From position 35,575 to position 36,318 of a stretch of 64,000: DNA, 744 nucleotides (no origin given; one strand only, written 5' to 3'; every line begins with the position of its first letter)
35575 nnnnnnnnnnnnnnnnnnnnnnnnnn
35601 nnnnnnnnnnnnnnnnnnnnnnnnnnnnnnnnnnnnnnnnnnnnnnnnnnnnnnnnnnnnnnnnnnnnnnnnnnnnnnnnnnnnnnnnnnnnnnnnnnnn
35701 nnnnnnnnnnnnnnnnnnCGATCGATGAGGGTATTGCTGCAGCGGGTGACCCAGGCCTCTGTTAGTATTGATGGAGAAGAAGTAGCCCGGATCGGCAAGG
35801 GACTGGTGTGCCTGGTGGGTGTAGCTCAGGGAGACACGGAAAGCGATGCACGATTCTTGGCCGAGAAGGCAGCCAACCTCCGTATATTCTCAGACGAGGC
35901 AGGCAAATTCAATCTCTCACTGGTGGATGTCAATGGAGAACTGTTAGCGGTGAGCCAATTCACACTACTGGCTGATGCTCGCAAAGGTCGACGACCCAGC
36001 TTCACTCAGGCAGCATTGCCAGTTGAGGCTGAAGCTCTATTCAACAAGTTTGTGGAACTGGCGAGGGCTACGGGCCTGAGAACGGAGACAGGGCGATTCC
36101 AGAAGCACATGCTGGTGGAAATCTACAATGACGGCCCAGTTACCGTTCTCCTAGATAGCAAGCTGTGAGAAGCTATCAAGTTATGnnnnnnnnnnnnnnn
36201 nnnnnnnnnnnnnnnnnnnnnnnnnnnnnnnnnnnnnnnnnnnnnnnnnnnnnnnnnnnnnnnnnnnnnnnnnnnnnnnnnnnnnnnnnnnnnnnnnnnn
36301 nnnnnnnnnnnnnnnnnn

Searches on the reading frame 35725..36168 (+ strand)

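Call 17: search_protein_families(library=pfam, proteins=[window:35725-36168:+], max_evalue=0.001)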
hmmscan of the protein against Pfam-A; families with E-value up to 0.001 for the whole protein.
window:35725-36168:+ (147 aa): 1 family
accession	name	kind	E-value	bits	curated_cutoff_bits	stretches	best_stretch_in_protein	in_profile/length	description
PF02580.21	Tyr_Deacylase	-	3e-54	183.7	25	1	2-144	1-144/144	D-Tyr-tRNA(Tyr) deacylase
